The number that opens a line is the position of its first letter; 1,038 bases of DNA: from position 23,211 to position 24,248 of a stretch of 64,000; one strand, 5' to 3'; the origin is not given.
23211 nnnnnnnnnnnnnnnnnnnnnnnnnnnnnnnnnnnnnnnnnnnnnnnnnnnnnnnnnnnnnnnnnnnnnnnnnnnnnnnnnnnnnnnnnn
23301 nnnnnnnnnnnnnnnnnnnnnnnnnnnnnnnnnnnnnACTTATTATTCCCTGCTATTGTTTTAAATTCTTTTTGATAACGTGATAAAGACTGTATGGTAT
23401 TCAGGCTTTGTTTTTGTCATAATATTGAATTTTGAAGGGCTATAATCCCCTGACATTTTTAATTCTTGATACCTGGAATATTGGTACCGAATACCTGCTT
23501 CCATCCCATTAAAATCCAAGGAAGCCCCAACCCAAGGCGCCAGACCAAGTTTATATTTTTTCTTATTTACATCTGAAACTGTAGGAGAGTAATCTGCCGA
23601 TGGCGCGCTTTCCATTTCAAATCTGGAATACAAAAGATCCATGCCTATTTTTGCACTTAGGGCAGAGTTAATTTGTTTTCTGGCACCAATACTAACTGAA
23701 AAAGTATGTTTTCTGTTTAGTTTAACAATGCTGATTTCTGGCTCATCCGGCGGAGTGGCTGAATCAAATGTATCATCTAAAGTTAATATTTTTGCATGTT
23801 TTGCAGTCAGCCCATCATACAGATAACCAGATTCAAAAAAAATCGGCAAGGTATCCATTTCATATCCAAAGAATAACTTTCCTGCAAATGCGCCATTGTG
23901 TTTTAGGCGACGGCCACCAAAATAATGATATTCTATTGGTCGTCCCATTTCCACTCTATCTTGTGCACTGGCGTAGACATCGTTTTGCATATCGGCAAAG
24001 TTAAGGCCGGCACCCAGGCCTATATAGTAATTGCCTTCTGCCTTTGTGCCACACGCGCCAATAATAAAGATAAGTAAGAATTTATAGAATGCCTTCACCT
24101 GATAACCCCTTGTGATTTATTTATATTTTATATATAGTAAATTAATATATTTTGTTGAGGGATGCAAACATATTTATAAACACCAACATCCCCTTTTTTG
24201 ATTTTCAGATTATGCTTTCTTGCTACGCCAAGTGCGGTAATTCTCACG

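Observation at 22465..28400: Module copy B sits directly downstream of a TolC-less RND efflux pair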

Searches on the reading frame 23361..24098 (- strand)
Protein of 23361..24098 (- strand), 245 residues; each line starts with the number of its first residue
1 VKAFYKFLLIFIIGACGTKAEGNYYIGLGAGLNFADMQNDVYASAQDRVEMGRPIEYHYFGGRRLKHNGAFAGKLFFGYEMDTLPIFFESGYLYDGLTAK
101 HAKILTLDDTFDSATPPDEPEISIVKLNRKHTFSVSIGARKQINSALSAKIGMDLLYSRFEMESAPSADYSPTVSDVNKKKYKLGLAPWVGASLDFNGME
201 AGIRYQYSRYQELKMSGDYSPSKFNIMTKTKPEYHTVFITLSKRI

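Call 3: search_protein_families(library=pfam, proteins=[window:23361-24098:-], max_evalue=0.01)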
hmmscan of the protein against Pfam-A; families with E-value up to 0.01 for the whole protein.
window:23361-24098:- (245 aa): 0 families

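Call 11: find_encoding_contigs(protein=window:23361-24098:-, flank=10000, max_places=6)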
Protein window:23361-24098:- (245 aa): 8 contigs read that carry it; 6 places shown.
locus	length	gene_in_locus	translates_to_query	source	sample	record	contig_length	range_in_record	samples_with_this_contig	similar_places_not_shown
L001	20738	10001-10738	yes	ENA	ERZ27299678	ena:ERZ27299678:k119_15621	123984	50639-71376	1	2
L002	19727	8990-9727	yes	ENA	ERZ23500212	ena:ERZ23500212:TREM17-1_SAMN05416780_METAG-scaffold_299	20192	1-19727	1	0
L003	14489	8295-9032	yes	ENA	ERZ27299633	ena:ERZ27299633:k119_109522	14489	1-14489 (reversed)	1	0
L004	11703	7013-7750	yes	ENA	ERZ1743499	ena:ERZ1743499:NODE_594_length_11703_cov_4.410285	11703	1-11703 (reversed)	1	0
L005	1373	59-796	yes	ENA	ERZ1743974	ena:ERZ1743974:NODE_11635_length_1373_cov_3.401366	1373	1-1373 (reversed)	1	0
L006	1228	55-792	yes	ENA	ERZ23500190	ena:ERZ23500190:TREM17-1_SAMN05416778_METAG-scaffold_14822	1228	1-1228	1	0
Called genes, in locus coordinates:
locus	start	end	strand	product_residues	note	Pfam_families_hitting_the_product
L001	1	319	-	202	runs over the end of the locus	PF00578:AhpC-TSA (weak), PF02630:SCO1-SenC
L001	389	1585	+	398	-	PF00155:Aminotran_1_2, PF01041:DegT_DnrJ_EryC1 (weak)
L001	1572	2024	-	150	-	-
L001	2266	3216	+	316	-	PF03331:LpxC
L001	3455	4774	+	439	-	PF00155:Aminotran_1_2, PF00202:Aminotran_3 (faint), PF00266:Aminotran_5 (weak), PF01053:Cys_Met_Meta_PP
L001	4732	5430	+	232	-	PF01728:FtsJ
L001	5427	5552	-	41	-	-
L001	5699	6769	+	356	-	PF25919:BSH_CusB (faint), PF25973:BSH_CzcB (faint), PF25917:BSH_RND (weak), PF25954:Beta-barrel_RND_2 (weak)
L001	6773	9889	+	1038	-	PF00873:ACR_tran, PF03176:MMPL (faint)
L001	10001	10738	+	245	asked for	-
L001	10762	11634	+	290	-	-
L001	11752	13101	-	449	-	PF02878:PGM_PMM_I, PF02879:PGM_PMM_II, PF02880:PGM_PMM_III, PF00408:PGM_PMM_IV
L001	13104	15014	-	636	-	PF06480:FtsH_ext, PF06068:TIP49 (faint), PF00004:AAA, PF17862:AAA_lid_3, PF01434:Peptidase_M41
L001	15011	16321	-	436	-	PF01171:ATP_bind_3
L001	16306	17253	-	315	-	-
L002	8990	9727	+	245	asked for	-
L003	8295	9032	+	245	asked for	-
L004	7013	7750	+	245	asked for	-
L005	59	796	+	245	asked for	-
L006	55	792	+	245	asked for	-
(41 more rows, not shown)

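Call 12: search_protein_families(library=ncbifam, proteins=[window:23361-24098:-], max_evalue=1)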
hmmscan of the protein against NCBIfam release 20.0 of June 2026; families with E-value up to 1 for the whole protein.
window:23361-24098:- (245 aa): 1 family
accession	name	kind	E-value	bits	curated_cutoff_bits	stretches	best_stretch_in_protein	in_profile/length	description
NF049866.1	outer_TDE1717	subfamily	2.5e-05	24.3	135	1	1-185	1-152/210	TDE1717 family outer membrane beta-barrel protein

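Call 13: find_homologous_proteins(query=window:23361-24098:-, max_evalue=0.001)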
Query window:23361-24098:- (245 aa): 4 proteins with E <= 0.001 among 243 candidates.
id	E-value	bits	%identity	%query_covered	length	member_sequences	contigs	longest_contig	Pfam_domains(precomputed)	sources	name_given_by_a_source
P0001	2.7e-158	542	98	100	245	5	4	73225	-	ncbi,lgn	-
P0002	4.0e-53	198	46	92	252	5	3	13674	-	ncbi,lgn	-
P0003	9.0e-50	187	42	94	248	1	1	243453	-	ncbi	-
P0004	3.8e-44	169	41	92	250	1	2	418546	PF13505.13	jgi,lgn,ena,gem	-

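Call 14: find_encoding_contigs(protein=P0003, flank=10000, max_places=4)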
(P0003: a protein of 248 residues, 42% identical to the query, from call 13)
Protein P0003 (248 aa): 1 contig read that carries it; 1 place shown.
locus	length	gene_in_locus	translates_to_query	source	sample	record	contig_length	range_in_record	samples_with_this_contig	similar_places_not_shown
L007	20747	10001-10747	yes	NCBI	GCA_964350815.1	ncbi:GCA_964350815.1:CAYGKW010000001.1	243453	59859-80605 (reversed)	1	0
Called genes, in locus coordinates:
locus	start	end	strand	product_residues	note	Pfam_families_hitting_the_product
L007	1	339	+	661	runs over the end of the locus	PF13567:DUF4131 (weak), PF03772:Competence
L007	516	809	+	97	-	PF04800:NDUS4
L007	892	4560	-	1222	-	PF08471:Ribonuc_red_2_N, PF02867:Ribonuc_red_lgC, PF12637:TSCPD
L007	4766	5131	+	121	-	PF05071:NDUFA12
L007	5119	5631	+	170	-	PF02470:MlaD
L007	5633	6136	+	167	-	PF09923:DUF2155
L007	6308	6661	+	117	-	-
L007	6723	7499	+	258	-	PF03167:UDG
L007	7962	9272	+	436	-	PF00999:Na_H_Exchanger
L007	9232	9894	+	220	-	PF01351:RNase_HII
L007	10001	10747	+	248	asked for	-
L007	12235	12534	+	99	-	-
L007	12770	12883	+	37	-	-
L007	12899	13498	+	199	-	-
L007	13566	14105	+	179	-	-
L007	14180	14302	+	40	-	-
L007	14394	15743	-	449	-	PF02878:PGM_PMM_I, PF02879:PGM_PMM_II, PF02880:PGM_PMM_III, PF00408:PGM_PMM_IV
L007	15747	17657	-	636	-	PF06480:FtsH_ext, PF06068:TIP49 (faint), PF00004:AAA, PF17862:AAA_lid_3, PF01434:Peptidase_M41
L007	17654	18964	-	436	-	PF01171:ATP_bind_3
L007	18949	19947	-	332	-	-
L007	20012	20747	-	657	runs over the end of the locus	PF17764:PriA_3primeBD, PF04851:ResIII, PF00270:DEAD, PF18319:Zn_ribbon_PriA, PF00271:Helicase_C, PF18074:PriA_C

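Call 15: find_encoding_contigs(protein=P0004, flank=10000, max_places=4)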
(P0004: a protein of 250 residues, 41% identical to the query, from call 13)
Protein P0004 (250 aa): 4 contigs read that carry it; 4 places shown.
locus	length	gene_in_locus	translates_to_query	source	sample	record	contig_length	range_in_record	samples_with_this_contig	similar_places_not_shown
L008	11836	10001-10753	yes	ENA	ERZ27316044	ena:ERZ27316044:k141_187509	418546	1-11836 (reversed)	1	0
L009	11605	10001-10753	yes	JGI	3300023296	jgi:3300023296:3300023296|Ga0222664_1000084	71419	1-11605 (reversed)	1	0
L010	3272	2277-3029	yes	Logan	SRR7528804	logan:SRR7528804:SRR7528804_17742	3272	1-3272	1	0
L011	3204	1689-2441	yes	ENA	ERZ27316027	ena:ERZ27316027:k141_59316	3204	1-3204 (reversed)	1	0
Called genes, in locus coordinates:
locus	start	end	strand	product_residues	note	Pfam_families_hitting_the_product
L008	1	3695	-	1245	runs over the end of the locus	PF08471:Ribonuc_red_2_N, PF02867:Ribonuc_red_lgC, PF12637:TSCPD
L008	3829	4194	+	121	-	PF05071:NDUFA12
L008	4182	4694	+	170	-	PF02470:MlaD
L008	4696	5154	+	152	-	PF09923:DUF2155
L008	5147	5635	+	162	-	PF00583:Acetyltransf_1, PF13673:Acetyltransf_10 (weak), PF13508:Acetyltransf_7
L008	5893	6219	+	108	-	-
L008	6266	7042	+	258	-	PF03167:UDG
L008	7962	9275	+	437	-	PF00999:Na_H_Exchanger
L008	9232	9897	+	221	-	PF01351:RNase_HII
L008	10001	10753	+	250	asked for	PF13505:OMP_b-brl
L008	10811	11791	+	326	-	-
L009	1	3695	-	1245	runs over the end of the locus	PF08471:Ribonuc_red_2_N, PF02867:Ribonuc_red_lgC, PF12637:TSCPD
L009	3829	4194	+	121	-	PF05071:NDUFA12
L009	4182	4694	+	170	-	PF02470:MlaD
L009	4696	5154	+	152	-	PF09923:DUF2155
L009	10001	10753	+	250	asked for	PF13505:OMP_b-brl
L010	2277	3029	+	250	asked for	PF13505:OMP_b-brl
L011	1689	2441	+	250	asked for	PF13505:OMP_b-brl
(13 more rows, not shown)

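Call 16: find_encoding_contigs(protein=P0001, flank=10000, max_places=4)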
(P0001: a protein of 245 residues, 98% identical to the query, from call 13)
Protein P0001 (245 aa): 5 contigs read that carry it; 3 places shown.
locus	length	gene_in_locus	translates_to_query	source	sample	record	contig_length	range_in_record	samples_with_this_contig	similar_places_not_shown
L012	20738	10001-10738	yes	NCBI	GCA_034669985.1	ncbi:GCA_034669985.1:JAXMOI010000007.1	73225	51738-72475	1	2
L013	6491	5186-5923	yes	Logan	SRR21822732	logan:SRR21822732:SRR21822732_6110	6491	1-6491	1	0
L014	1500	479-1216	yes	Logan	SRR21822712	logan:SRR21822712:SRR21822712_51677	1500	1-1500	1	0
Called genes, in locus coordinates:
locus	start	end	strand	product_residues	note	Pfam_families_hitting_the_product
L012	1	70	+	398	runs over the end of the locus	PF00155:Aminotran_1_2, PF01041:DegT_DnrJ_EryC1 (weak)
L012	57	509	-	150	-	-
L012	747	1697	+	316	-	PF03331:LpxC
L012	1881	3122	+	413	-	PF00155:Aminotran_1_2, PF00266:Aminotran_5 (weak), PF01053:Cys_Met_Meta_PP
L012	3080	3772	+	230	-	PF01728:FtsJ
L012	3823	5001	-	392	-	-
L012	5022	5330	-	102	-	-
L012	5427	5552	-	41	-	-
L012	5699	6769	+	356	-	PF25919:BSH_CusB (faint), PF25973:BSH_CzcB (faint), PF25917:BSH_RND (weak), PF25954:Beta-barrel_RND_2 (weak)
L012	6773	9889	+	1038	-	PF00873:ACR_tran, PF03176:MMPL (faint)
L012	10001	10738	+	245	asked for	-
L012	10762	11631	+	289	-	-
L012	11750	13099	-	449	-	PF02878:PGM_PMM_I, PF02879:PGM_PMM_II, PF02880:PGM_PMM_III, PF00408:PGM_PMM_IV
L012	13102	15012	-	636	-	PF06480:FtsH_ext, PF06068:TIP49 (weak), PF00004:AAA, PF17862:AAA_lid_3, PF01434:Peptidase_M41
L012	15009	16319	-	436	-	PF01171:ATP_bind_3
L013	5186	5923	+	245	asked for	-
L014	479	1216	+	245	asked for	-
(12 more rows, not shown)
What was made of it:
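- The arrangement is kept in all strains of this species that were sampled (calls 11, 16).
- Tried and rejected: All contigs sampled from this species show the same orientation (calls 11, 16).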

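Call 41: predict_structure(alignment_id=A2)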
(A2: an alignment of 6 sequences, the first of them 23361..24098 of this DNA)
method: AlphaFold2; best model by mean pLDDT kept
length: 245 residues; sequences in the alignment: 6
mean_pLDDT: 70.2   pTM: 0.68
mean pLDDT of the five models: 70.2, 54.4, 45.4, 44.7, 41.1
residues with pLDDT >= 90: 64; 70-90: 67; 50-70: 51; < 50: 63
segments of 3 or more residues with pLDDT < 50: 1-20, 46-57, 102-120, 168-174, 218-222
pLDDT, mean of each block of 10 residues (from residue 1): 42 39 85 73 50 48 59 89 85 72 46 44 67 92 89 93 59 58 93 87 93 65 58 89 88
secondary structure, 60 per line:
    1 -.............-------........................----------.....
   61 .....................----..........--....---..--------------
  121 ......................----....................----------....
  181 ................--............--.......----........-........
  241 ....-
elements in order: H2-14 E22-45 E56-81 E86-95 E98-101 E121-142 E147-166 E177-196 E199-210 E213-219 E224-231 E233-244

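Call 42: search_protein_representatives(alignment_id=A2)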
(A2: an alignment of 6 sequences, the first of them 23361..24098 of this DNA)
Query: 6 sequences, 245 profile positions. Proteins with E-value up to 0.001 (for the whole library): 71; up to 1e-10: 29; up to 1e-30: 5. The best 71 are listed.
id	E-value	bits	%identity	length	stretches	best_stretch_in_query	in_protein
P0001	7.1e-124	428.3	-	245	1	1-245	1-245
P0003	3.6e-122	422.7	-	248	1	1-245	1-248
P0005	8.7e-81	287.2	-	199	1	45-245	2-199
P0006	1.7e-75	269.8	-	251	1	1-245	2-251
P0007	8.8e-75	267.5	-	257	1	2-245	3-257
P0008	6.4e-23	97.7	-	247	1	1-245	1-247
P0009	7.3e-22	94.2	-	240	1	1-245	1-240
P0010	5.3e-21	91.4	-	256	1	1-243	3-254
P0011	6.9e-21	91.0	-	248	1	1-245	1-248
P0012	1.7e-19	86.4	-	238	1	1-245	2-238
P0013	4.9e-19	84.9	-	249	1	1-244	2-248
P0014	1.1e-18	83.7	-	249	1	1-245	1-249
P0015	2.5e-18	82.6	-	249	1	1-244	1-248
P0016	4.8e-17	78.4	-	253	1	11-244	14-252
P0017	6.1e-17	78.1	-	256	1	1-245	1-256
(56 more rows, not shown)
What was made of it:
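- Closest known: Small 8-stranded outer-membrane barrels. Different: The close family is small: 71 hits at E<=1e-3 among 1.84e9 representatives, 5 of them at E<=1e-30 (call 42).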

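Call 46: search_protein_families(library=pfam, alignment_id=A3, max_evalue=0.01)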
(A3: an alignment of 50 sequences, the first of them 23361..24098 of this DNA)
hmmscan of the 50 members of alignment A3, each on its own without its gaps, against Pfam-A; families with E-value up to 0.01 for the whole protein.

A. member 1, window:23361-24098:- (245 aa): 0 families

B. families by the number of members that match (of 50 scanned): 10 families
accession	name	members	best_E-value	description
PF13505.12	OMP_b-brl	37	2.9e-17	Outer membrane protein beta-barrel domain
PF01389.23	OmpA_membrane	11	1.2e-09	OmpA-like transmembrane domain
PF13568.12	OMP_b-brl_2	2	2.3e-05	Outer membrane protein beta-barrel domain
PF03797.25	Autotransporter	2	0.00064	Autotransporter beta-domain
PF11854.14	MtrB_PioB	2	0.0014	Putative outer membrane beta-barrel porin, MtrB/PioB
PF02462.21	Opacity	1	3.4e-05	Opacity family porin protein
PF20230.4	DUF6588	1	0.00045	Family of unknown function (DUF6588)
PF14905.12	OMP_b-brl_3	1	0.0014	Outer membrane protein beta-barrel family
PF06629.18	MipA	1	0.002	MltA-interacting protein MipA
PF25222.1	DUF7840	1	0.0071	Domain of unknown function (DUF7840)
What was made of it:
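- On OMP_b-brl / OmpA-like 8-stranded barrels (PF13505, MBB clan): Its homologue P0004 carries PF13505 (call 13), and 37 of 50 aligned relatives match it (call 46).
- Closest known: Small 8-stranded outer-membrane barrels. Same: Family members match PF13505 and OmpA_membrane (call 46).
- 37 of 50 family members match PF13505 (call 46).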

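Call 48: fold_search(model_id=the predicted structure, library=pdb)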
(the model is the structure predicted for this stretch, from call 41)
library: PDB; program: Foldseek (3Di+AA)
matches with E <= 10: 913; with E <= 0.001: 75
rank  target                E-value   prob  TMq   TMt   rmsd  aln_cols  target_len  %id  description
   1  9fzd_A                2.7e-07  1.00  0.52  0.72   9.7       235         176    9  Structure of OmpA-long in complex with nanobody Nb39 (released 2024-07-17)
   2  3qrc_B                7.3e-07  1.00  0.32  0.48  11.7       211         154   10  The crystal structure of Ail, the attachment invasion locus protein of Yersinia pestis, in complex with the heparin an (released 2011-11-23)
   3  3qrc_A                1.0e-06  1.00  0.32  0.48  11.6       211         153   10  The crystal structure of Ail, the attachment invasion locus protein of Yersinia pestis, in complex with the heparin an (released 2011-11-23)
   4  2x55                  1.4e-06  1.00  0.43  0.39  11.8       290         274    9  Yersinia Pestis Plasminogen Activator Pla (Native) (released 2010-07-28)
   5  1k24                  1.6e-06  1.00  0.31  0.31  17.0       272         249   11  Crystal Structure of the OpcA Outer Membrane Adhesin/Invasin from Neisseria meningitidis (released 2002-03-27)
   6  2x56                  2.1e-06  1.00  0.43  0.39  11.3       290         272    9  Yersinia Pestis Plasminogen Activator Pla (Native) (released 2010-07-28)
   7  6pee_A                2.2e-06  0.99  0.20  0.16  19.1       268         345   10  InvG secretin domain beta-barrel from Salmonella SPI-1 injectisome NC-base (released 2019-10-23)
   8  6q14_A                2.2e-06  0.99  0.20  0.12  19.1       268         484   10  Structure of the Salmonella SPI-1 injectisome NC-base (released 2019-10-23)
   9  6q14_B                2.2e-06  0.99  0.20  0.12  19.1       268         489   10  Structure of the Salmonella SPI-1 injectisome NC-base (released 2019-10-23)
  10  9a34_MODEL_1_A        2.9e-06  1.00  0.38  0.32  16.2       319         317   10  Model of E. coli OmpT by in-cell photo-crosslinking MS and deep learning (released 2023-02-24)
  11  9nh1_B                2.9e-06  1.00  0.36  0.34  14.2       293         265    8  In situ cryo-EM structure of porin I of the Legionella Dot/Icm T4SS machine (released 2025-09-17)
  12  9nh1_C                3.2e-06  1.00  0.41  0.40  15.1       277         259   12  In situ cryo-EM structure of porin I of the Legionella Dot/Icm T4SS machine (released 2025-09-17)
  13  1qj9                  4.9e-06  1.00  0.34  0.50  11.3       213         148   12  CRYSTAL STRUCTURE OF THE OUTER MEMBRANE PROTEIN OMPX FROM ESCHERICHIA COLI (released 1999-10-06)
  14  5tcq_A                5.1e-06  0.99  0.19  0.15  18.2       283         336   10  Near-atomic resolution cryo-EM structure of the Salmonella SPI-1 type III secretion injectisome secretin InvG (released 2016-12-21)
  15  5tcr_A                5.1e-06  0.99  0.19  0.12  18.2       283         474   10  Atomic model of the Salmonella SPI-1 type III secretion injectisome basal body proteins InvG, PrgH, and PrgK (released 2016-12-21)
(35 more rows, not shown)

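Call 53: predict_structure(alignment_id=A3)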
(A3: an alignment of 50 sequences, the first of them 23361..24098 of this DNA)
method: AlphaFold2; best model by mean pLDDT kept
length: 245 residues; sequences in the alignment: 50
mean_pLDDT: 85.8   pTM: 0.82
mean pLDDT of the five models: 85.8, 84.4, 84.0, 83.0, 81.8
residues with pLDDT >= 90: 154; 70-90: 44; 50-70: 32; < 50: 15
segments of 3 or more residues with pLDDT < 50: 8-19
pLDDT, mean of each block of 10 residues (from residue 1): 50 45 94 96 76 79 93 98 96 94 70 59 90 98 97 98 77 78 98 95 98 91 86 98 95
secondary structure, 60 per line:
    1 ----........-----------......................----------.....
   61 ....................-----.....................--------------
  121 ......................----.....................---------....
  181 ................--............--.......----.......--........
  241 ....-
elements in order: H5-12 E24-45 E56-80 E86-106 E121-142 E147-167 E177-196 E199-210 E213-219 E224-230 E233-244
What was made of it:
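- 23361..24098 (-): OMP-B: a divergent 8-stranded OmpA-like β-barrel of the OMP_b-brl superfamily, 245 aa. The AF2 model from a 50-sequence alignment has pLDDT 85.8 and pTM 0.82, with 8 long strands (call 53).
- On Outer-membrane factor (TolC/OprM, Pfam OEP PF02321), considered for OMP-B: The only helix is the signal peptide (call 53).
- On OMP_b-brl / OmpA-like 8-stranded barrels (PF13505, MBB clan): The model has 8 long strands at pLDDT 85.8 (call 53).
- OMP-B models as an 8-stranded barrel with pLDDT 85.8 (call 53).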

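Call 60: fold_search(model_id=the predicted structure, library=pdb)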
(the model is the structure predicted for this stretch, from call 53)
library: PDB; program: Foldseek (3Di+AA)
matches with E <= 10: 757; with E <= 0.001: 72
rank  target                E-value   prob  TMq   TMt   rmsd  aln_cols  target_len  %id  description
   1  9fzd_A                5.8e-07  1.00  0.55  0.75   8.0       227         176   11  Structure of OmpA-long in complex with nanobody Nb39 (released 2024-07-17)
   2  3qra                  7.9e-07  1.00  0.30  0.46  12.3       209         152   11  The crystal structure of Ail, the attachment invasion locus protein of Yersinia pestis (released 2011-11-23)
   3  9a34_MODEL_1_A        1.0e-06  1.00  0.36  0.30  16.5       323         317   10  Model of E. coli OmpT by in-cell photo-crosslinking MS and deep learning (released 2023-02-24)
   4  3qrc_B                1.0e-06  1.00  0.28  0.40  11.0       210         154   11  The crystal structure of Ail, the attachment invasion locus protein of Yersinia pestis, in complex with the heparin an (released 2011-11-23)
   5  3qrc_A                1.3e-06  1.00  0.28  0.40  11.1       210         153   11  The crystal structure of Ail, the attachment invasion locus protein of Yersinia pestis, in complex with the heparin an (released 2011-11-23)
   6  2x4m_A                1.9e-06  1.00  0.39  0.35  10.2       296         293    9  Yersinia Pestis Plasminogen Activator Pla (released 2010-07-28)
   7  1i78_B                2.7e-06  1.00  0.31  0.28  16.3       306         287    9  CRYSTAL STRUCTURE OF OUTER MEMBRANE PROTEASE OMPT FROM ESCHERICHIA COLI (released 2001-10-03)
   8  4dcb_A                3.2e-06  1.00  0.40  0.36   9.5       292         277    9  Y. pestis Plasminogen Activator Pla in Complex with Human Plasminogen Activation Loop Peptide ALP11 (released 2012-06-06)
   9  1qj9                  4.5e-06  1.00  0.33  0.48  11.1       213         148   13  CRYSTAL STRUCTURE OF THE OUTER MEMBRANE PROTEIN OMPX FROM ESCHERICHIA COLI (released 1999-10-06)
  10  2x4m_C                5.0e-06  1.00  0.39  0.34   9.7       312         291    9  Yersinia Pestis Plasminogen Activator Pla (released 2010-07-28)
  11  6pee_A                5.0e-06  0.94  0.15  0.12  19.0       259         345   10  InvG secretin domain beta-barrel from Salmonella SPI-1 injectisome NC-base (released 2019-10-23)
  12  6q14_A                5.0e-06  0.94  0.15  0.10  19.0       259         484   10  Structure of the Salmonella SPI-1 injectisome NC-base (released 2019-10-23)
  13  6q14_B                5.0e-06  0.94  0.15  0.10  19.0       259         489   10  Structure of the Salmonella SPI-1 injectisome NC-base (released 2019-10-23)
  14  2r88_A                5.3e-06  0.98  0.21  0.16  20.5       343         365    9  Crystal structure of the long-chain fatty acid transporter FadL mutant delta S3 kink (released 2008-09-23)
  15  2x55                  7.5e-06  1.00  0.38  0.35  10.1       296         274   10  Yersinia Pestis Plasminogen Activator Pla (Native) (released 2010-07-28)
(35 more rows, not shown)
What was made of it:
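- On OMP_b-brl / OmpA-like 8-stranded barrels (PF13505, MBB clan): The best structural matches are OmpA TM (TMt 0.75) and NspA (0.69) (call 60).
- Closest known: Small 8-stranded outer-membrane barrels. Same: The predicted fold and strand number match, with long strands extending beyond the membrane (calls 53, 60).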
